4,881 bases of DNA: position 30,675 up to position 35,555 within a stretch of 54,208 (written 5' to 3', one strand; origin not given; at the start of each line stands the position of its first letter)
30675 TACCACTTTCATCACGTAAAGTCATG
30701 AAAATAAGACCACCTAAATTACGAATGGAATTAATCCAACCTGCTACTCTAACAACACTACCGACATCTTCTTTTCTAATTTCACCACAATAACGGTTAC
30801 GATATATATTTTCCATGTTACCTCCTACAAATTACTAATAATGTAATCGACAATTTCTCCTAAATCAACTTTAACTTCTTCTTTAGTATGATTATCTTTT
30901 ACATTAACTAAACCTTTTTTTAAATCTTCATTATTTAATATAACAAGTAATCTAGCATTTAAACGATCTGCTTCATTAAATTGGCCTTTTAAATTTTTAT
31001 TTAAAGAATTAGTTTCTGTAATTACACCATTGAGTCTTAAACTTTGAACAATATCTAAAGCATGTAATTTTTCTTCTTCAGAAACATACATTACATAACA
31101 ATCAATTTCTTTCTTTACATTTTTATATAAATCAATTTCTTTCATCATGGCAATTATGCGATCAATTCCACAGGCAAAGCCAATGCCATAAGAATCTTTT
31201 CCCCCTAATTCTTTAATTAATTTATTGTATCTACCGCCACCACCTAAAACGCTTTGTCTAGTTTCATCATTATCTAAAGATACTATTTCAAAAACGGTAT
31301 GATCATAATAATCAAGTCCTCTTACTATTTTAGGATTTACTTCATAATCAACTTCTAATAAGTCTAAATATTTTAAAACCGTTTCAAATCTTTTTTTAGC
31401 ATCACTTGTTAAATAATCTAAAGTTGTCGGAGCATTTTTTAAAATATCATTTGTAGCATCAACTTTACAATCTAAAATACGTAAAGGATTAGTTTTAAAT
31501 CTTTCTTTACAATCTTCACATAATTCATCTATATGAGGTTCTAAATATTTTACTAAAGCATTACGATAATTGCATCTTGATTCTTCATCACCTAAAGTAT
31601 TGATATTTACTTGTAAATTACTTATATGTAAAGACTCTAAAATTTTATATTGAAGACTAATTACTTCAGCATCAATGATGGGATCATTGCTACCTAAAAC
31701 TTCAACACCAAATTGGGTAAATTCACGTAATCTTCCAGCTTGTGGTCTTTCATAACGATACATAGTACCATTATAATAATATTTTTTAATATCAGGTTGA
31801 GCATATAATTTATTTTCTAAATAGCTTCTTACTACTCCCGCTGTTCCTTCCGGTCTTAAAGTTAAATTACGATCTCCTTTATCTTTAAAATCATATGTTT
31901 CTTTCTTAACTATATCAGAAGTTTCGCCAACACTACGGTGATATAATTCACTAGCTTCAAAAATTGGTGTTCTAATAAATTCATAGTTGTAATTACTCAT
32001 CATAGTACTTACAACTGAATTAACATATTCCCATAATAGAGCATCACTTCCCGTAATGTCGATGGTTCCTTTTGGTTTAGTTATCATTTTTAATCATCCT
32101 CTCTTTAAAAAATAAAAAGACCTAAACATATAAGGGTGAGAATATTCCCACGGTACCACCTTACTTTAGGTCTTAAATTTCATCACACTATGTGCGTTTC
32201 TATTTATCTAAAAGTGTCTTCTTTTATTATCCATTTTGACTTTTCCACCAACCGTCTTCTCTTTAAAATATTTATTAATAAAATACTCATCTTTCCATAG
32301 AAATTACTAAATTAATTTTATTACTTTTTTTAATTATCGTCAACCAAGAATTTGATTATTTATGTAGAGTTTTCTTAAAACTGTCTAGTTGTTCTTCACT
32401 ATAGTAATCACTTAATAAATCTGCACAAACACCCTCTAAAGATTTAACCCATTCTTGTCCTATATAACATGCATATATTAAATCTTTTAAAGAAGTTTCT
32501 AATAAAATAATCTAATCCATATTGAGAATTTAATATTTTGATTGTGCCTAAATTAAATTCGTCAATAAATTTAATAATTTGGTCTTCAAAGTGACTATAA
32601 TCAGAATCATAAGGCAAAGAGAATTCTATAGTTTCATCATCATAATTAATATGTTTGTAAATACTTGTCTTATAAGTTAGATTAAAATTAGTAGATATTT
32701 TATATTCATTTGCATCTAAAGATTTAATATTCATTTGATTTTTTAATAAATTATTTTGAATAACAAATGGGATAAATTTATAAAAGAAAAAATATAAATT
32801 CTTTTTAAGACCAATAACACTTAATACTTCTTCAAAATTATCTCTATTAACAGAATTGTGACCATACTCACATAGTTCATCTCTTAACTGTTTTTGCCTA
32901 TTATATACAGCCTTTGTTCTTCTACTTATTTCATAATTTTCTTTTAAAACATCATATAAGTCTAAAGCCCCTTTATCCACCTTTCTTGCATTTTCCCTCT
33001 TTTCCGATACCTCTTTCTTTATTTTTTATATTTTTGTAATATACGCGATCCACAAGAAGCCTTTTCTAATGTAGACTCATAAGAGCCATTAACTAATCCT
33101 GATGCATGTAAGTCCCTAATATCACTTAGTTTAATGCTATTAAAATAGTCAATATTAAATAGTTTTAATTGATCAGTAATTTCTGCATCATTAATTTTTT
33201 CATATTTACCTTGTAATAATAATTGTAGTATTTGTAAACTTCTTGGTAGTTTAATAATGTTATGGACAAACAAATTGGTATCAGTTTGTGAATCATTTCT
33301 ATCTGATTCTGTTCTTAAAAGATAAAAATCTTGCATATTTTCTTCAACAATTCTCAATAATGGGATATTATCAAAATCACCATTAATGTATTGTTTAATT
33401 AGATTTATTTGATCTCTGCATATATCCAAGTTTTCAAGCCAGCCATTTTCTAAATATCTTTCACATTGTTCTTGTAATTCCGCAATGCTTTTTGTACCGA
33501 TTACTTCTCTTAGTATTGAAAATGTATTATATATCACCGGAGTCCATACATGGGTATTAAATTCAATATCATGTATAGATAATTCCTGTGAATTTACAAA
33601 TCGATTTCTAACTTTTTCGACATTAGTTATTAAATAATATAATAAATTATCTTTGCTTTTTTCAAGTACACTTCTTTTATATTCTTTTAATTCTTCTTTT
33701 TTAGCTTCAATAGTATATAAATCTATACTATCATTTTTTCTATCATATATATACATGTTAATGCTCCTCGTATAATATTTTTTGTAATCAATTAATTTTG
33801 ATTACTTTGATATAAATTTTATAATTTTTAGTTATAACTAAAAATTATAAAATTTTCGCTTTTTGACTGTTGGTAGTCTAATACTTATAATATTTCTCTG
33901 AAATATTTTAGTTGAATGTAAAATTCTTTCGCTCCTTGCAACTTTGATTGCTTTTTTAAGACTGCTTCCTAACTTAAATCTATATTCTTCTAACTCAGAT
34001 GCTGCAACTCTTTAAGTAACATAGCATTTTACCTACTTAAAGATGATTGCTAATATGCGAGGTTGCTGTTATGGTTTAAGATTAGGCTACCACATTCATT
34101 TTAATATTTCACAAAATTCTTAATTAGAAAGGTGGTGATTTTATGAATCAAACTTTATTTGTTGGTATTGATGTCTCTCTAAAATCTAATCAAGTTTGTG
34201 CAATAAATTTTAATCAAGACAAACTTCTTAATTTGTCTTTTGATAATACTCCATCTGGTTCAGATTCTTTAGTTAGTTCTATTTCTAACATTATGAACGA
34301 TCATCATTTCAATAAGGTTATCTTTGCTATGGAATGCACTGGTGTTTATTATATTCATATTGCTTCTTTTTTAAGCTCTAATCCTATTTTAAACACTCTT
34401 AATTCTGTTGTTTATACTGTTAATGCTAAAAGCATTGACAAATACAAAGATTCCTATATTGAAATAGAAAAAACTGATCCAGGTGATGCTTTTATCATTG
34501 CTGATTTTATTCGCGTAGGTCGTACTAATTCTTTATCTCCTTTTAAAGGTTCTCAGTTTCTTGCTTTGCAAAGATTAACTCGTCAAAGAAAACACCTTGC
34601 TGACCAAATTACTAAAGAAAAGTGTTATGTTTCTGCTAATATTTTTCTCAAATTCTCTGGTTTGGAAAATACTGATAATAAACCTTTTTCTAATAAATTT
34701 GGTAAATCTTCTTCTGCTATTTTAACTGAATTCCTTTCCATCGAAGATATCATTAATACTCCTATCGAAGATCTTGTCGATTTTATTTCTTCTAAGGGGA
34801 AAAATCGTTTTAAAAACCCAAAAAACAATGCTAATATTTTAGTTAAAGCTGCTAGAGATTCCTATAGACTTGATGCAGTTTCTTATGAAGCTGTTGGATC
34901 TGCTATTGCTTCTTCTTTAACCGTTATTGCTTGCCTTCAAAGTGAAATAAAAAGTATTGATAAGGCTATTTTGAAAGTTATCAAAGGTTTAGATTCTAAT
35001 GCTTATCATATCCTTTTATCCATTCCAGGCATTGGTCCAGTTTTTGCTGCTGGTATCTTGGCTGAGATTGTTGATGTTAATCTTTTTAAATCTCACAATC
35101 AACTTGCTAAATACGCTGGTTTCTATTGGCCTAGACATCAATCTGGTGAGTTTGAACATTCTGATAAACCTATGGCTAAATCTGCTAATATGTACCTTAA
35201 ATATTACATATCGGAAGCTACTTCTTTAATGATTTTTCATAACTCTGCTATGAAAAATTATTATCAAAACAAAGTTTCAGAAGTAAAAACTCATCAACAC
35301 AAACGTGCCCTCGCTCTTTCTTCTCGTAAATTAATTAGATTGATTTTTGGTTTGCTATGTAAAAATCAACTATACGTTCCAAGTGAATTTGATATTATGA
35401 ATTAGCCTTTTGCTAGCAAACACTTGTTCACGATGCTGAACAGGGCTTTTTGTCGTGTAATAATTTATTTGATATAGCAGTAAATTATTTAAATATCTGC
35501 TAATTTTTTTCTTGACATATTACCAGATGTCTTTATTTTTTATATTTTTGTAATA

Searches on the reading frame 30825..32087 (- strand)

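Call 73: search_protein_families(library=pfam, proteins=[window:30825-32087:-], max_evalue=0.0001)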
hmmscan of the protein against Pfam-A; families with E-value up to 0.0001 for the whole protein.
window:30825-32087:- (420 aa): 3 families
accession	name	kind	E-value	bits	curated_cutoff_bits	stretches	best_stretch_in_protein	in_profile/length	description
PF13393.11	tRNA-synt_His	-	4.4e-41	141.5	25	1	10-311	4-308/308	Histidyl-tRNA synthetase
PF03129.25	HGTP_anticodon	-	6.1e-13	49.2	21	1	329-418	1-93/94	Anticodon binding domain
PF00587.30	tRNA-synt_2b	-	7.4e-12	46.1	29.3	1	65-317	1-177/179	tRNA synthetase class II core domain (G, H, P, S and T)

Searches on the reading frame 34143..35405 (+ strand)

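Call 73: search_protein_families(library=pfam, proteins=[window:34143-35405:+], max_evalue=0.0001)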
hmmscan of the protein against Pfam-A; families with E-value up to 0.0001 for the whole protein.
window:34143-35405:+ (420 aa): 2 families
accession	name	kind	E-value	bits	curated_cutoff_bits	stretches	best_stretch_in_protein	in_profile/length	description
PF01548.23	DEDD_Tnp_IS110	-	2.6e-27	96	29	1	7-164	1-147/155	Transposase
PF02371.22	Transposase_20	-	1.5e-18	67.4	21.3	1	289-375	2-87/87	Transposase IS116/IS110/IS902 family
